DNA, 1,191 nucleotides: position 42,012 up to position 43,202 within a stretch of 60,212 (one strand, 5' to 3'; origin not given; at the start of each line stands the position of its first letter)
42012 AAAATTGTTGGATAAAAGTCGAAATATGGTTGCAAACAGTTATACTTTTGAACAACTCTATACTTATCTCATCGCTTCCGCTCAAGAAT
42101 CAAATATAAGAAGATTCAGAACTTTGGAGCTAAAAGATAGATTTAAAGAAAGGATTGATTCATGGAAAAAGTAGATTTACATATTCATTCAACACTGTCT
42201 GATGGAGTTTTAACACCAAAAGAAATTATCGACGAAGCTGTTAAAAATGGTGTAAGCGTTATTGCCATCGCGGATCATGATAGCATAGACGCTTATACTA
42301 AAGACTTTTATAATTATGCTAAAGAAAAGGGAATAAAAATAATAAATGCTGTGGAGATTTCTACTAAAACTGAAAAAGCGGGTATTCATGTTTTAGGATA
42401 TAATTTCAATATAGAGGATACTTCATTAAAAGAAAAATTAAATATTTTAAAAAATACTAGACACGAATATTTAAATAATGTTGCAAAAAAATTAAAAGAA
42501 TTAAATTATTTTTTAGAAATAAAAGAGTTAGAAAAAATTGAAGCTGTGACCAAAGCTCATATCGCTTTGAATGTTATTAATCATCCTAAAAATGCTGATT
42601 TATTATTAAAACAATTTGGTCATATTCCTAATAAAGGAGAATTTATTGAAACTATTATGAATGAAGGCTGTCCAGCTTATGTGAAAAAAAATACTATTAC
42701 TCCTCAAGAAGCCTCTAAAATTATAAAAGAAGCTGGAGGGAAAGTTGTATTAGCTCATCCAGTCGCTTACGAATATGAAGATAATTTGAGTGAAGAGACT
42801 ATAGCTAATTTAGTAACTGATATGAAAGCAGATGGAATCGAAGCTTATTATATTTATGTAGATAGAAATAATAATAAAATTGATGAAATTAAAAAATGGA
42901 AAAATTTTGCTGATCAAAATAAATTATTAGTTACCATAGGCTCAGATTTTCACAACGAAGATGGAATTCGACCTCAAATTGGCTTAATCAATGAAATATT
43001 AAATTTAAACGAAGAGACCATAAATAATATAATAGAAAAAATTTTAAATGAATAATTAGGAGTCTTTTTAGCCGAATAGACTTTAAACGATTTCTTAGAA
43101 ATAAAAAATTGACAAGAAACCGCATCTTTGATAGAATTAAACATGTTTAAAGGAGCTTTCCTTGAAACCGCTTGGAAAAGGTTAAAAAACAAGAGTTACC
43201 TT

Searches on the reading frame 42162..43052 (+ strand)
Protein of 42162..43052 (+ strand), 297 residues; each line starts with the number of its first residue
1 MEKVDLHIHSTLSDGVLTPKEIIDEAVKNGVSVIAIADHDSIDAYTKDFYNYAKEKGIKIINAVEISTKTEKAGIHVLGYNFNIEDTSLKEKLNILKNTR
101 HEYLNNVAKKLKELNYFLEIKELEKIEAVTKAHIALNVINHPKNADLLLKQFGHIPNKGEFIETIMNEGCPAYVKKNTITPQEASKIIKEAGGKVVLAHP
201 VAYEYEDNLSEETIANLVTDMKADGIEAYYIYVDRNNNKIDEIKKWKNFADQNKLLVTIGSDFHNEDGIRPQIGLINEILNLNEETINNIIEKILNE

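Call 3: search_protein_families(library=pfam, proteins=[window:42162-43052:+], max_evalue=1)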
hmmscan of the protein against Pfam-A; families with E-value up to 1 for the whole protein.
window:42162-43052:+ (297 aa): 4 families
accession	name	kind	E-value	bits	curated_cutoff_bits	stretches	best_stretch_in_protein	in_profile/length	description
PF02811.25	PHP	-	1.5e-13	51.8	26.4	1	5-105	1-98/164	PHP domain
PF00338.27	Ribosomal_S10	-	0.021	15.6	21.2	1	38-72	8-42/98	Ribosomal protein S10p/S20e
PF21903.1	BDI_0842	-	0.034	15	27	1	28-66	27-66/89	Hypothetical protein BDI_0842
PF25516.1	PTPase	-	0.14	12.5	27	1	118-180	6-68/79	Phosphotyrosine protein phosphatase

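Call 4: search_protein_families(library=ncbifam, proteins=[window:42162-43052:+], max_evalue=1)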
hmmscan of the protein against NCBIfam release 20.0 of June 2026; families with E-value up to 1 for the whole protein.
window:42162-43052:+ (297 aa): 18 families
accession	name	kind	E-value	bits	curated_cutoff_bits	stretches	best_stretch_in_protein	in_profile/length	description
NF041577.1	nside_bi_sphtase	equivalog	8.1e-45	153.1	400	1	1-279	1-265/276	3',5'-nucleoside bisphosphate phosphatase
NF047791.1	RNaseRnm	equivalog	5.5e-40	137.3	375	1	4-265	3-251/275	RNase RNM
NF041661.1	Cycl_ph_dihydrol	equivalog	2.6e-15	56.5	500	1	5-274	1-254/259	phosphoribosyl 1,2-cyclic phosphate 1,2-diphosphodiesterase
NF038032.1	CehA_McbA_metalo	domain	6.7e-15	55.3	80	2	4-84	5-81/315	CehA/McbA family metallohydrolase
NF045780.1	TrlF_fam_ATP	equivalog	1.6e-12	47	350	1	3-268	7-238/944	TrlF family AAA-like ATPase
NF001688.0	PRK00448.1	equivalog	2.5e-10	38.6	873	1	3-81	338-417/1445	PolC-type DNA polymerase III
TIGR01405.1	polC_Gram_pos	equivalog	2.5e-09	35.4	1043.45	1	3-76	104-178/1211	DNA polymerase III subunit alpha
NF004981.0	PRK06361.1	equivalog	2.1e-07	30.6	117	1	4-67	2-72/217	histidinol phosphate phosphatase domain-containing protein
NF004226.0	PRK05673.1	equivalog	5.7e-07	27.8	1002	1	4-80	7-76/1146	DNA polymerase III subunit alpha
NF004225.0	PRK05672.1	subfamily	3.9e-05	21.9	939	1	4-83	7-88/1047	error-prone DNA polymerase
NF006375.0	PRK08609.1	equivalog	4e-05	22.4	426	1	3-40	336-373/571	DNA polymerase/3'-5' exonuclease PolX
NF006251.0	PRK08392.1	equivalog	0.00015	21.3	212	1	4-116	2-109/216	hypothetical protein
NF006702.0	PRK09248.1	domain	0.003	17.1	264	1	3-124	4-125/246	PHP domain-containing protein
NF005928.0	PRK07945.1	equivalog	0.0038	16.7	250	1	3-41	99-137/337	PHP domain-containing protein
TIGR01856.1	hisJ_fam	subfamily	0.0046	16.7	90.2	1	5-44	2-43/252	histidinol-phosphatase HisJ family protein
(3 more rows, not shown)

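Call 21: search_protein_families(library=padloc, proteins=[window:42162-43052:+], max_evalue=1)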
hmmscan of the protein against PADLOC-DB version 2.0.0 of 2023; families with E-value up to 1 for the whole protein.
window:42162-43052:+ (297 aa): 1 family
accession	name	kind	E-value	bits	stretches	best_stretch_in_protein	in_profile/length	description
PDLC01406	Cas11a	-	0.0094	14.5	1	225-260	13-48/107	CAS-I-A; effector_SS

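Call 22: search_protein_families(library=phrogs, proteins=[window:42162-43052:+], max_evalue=1)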
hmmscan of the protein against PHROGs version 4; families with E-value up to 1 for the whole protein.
window:42162-43052:+ (297 aa): 4 families
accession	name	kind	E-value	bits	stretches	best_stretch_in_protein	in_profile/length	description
phrog_405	-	DNA, RNA and nucleotide metabolism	3e-09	36.3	1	1-68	42-110/1190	DNA polymerase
phrog_7513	-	unknown function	3.5e-08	33.7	1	2-67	10-76/461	-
phrog_4404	-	unknown function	0.048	14.8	0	1-39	1-41/64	-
phrog_2065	-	unknown function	0.18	12.9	1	100-132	12-39/54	-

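Call 39: search_solved_structures(query=window:42162-43052:+, max_evalue=0.001, show_alignments=2)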
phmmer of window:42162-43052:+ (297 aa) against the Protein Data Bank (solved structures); distinct sequences matched with E-value up to 0.001: 5.
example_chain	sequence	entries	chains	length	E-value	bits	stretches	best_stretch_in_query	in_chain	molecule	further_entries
9etk_A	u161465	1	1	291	9e-22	81.1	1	3-265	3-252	Metal-dependent phosphoesterases (PHP family)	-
2yb1_A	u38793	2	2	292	3e-21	79.4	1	2-266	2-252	AMIDOHYDROLASE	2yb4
7ug9_A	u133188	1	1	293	3.7e-18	69.3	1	5-265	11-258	5'-3' exoribonuclease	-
3e0f_A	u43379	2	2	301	2.8e-17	66.4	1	5-267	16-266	Putative Metal-dependent Phosphoesterase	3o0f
3f2b_A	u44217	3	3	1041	0.00062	22.6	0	3-68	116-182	DNA-directed DNA polymerase III alpha chain | GEOBACILLUS KAUSTOPHILUS DNA POLC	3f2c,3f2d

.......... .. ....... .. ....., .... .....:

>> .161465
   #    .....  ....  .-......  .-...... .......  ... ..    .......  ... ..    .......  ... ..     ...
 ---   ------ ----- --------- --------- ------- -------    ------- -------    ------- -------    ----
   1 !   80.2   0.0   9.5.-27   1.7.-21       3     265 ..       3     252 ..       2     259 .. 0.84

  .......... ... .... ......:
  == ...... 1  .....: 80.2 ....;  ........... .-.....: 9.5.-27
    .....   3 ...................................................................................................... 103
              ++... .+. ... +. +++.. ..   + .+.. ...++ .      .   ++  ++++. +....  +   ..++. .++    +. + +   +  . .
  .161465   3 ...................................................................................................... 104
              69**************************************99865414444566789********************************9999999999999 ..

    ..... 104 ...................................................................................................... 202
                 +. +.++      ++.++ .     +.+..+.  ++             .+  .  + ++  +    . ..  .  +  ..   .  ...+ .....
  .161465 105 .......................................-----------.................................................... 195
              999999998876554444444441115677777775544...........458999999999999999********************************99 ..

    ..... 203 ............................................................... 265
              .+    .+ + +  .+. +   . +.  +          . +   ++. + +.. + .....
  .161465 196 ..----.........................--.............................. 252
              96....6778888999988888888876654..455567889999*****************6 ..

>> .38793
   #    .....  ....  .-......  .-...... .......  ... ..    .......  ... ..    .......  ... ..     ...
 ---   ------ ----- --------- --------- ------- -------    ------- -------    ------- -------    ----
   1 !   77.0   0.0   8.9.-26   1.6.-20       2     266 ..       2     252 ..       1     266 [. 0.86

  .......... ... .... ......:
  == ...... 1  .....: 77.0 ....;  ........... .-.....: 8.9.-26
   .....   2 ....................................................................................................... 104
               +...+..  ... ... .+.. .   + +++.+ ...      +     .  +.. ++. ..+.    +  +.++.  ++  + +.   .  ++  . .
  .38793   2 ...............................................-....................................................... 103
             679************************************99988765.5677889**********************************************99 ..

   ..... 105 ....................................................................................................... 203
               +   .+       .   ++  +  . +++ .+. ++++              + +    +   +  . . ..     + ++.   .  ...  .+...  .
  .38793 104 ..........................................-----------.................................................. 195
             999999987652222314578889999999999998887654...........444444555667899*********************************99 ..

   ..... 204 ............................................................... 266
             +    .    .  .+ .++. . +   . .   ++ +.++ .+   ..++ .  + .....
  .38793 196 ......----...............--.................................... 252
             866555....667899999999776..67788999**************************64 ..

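Call 63: list_cluster_members(proteins=[P0001, window:41209-42171:+, window:42162-43052:+])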
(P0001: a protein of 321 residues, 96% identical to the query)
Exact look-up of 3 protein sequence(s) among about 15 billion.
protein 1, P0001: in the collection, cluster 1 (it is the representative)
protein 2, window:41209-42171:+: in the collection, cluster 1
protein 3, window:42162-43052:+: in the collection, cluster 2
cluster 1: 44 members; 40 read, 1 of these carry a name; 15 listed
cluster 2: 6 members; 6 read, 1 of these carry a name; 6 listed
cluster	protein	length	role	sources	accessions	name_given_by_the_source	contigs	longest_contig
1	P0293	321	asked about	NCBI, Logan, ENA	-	-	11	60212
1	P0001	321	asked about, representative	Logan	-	-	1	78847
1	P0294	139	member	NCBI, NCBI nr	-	-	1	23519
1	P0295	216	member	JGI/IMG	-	-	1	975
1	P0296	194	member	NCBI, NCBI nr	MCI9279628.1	MAG: hypothetical protein HFJ02_02365, partial [Bacilli bacterium] | hypothetical protein [Bacilli bacterium]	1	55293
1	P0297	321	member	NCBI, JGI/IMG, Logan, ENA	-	-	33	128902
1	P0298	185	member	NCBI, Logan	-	-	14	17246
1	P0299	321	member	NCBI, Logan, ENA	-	-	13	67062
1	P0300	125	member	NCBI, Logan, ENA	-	-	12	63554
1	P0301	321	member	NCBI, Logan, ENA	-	-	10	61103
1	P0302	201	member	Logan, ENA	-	-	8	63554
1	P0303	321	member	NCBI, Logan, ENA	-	-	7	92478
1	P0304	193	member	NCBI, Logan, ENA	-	-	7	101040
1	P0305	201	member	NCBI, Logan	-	-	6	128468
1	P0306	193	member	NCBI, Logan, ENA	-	-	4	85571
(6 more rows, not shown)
